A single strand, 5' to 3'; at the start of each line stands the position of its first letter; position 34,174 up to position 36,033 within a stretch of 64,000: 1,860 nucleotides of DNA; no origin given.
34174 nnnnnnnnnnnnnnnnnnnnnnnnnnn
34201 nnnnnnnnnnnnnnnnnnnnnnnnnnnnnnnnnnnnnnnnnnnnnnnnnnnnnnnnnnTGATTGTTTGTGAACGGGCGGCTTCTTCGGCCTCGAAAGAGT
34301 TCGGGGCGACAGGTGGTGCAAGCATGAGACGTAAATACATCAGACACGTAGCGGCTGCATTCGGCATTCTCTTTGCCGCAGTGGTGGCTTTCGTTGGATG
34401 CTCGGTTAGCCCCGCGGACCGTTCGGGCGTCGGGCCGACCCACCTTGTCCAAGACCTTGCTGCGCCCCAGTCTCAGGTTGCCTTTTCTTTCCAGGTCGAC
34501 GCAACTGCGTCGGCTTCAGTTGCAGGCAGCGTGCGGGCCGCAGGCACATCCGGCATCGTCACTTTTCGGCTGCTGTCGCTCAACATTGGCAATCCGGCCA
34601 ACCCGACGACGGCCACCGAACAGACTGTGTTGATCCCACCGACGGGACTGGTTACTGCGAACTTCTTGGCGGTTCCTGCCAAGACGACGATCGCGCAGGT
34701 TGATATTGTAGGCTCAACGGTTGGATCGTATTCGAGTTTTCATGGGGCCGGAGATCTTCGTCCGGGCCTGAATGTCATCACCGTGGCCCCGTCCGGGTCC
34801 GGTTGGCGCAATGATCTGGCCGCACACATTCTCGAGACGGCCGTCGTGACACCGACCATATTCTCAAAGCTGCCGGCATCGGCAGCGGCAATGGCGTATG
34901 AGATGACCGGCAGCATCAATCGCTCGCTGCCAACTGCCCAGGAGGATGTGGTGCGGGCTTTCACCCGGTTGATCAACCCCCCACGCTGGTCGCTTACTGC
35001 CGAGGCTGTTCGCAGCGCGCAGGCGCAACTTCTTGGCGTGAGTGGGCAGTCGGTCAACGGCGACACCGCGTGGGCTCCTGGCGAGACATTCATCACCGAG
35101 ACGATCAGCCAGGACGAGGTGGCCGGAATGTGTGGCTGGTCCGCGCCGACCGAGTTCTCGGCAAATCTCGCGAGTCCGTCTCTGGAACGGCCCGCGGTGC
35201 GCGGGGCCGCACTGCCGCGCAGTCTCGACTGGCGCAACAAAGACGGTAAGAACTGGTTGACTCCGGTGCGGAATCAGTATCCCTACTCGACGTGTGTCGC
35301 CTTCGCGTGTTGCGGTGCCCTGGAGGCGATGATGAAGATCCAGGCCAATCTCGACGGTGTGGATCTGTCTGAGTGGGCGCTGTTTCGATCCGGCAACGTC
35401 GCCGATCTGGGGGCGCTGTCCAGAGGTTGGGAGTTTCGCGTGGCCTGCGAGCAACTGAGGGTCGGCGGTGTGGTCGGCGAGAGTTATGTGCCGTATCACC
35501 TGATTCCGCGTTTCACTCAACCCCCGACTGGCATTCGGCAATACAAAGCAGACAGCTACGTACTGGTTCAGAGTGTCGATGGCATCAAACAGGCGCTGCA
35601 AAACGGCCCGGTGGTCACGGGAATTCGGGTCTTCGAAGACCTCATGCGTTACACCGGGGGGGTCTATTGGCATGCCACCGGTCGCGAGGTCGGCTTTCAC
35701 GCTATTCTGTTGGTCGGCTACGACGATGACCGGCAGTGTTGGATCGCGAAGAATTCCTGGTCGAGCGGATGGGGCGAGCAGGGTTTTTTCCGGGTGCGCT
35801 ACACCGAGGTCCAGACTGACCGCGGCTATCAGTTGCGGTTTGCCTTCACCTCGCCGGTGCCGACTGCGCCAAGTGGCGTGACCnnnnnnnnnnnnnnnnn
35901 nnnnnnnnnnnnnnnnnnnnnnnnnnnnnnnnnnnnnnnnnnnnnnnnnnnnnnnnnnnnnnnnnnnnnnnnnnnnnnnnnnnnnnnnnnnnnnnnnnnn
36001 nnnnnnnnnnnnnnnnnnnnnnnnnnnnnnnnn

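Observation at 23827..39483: Three tandem, divergent paralogs of a ~1720-1735-residue lipoprotein combining a papain-like C1 peptidase, FN3 and Ig repeats, one BNR Asp-box and a C-terminal FGE/SUMF1-type domain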

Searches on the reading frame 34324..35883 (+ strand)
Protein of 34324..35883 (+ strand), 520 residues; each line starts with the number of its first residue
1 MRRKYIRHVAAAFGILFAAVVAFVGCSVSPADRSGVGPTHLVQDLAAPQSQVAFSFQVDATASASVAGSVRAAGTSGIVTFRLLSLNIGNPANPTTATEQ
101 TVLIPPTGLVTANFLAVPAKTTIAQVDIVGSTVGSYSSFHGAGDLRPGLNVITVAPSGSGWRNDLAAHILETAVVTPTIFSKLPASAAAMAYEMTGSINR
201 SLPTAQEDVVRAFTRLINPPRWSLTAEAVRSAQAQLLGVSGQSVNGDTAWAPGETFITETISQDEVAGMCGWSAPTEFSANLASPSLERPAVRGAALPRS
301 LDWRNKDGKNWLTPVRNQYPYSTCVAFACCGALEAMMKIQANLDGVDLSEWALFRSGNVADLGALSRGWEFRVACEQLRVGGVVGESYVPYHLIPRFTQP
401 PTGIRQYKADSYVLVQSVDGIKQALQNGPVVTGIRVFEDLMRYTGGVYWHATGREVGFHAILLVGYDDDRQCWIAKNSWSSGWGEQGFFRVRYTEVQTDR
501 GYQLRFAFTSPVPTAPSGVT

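Call 48: search_protein_representatives(protein=window:34324-35883:+)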
Query: 520 residues. Proteins with E-value up to 0.001 (for the whole library): 21556; up to 1e-10: 5427; up to 1e-30: 322. The best 150 are listed.
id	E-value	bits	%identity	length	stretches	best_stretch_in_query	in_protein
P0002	2.3e-233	792.0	68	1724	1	15-520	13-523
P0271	4.8e-176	602.9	53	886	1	11-518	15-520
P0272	6.8e-120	417.7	41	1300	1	10-517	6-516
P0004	7.7e-118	410.9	44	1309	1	15-517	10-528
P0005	2.1e-99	350.1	38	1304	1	46-512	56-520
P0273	5.8e-72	259.5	49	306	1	9-275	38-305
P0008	1.2e-58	215.6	48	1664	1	294-515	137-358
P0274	2.8e-58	214.4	43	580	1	246-513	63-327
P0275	1.1e-56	209.1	40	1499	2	245-514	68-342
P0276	1.2e-54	202.4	44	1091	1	248-508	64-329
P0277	3.3e-53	197.7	43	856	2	280-498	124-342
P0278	3.7e-53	197.5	42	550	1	240-515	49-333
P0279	1.0e-52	196.0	35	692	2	291-496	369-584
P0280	5.8e-52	193.6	43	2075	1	238-512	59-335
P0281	8.4e-52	193.0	41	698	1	244-514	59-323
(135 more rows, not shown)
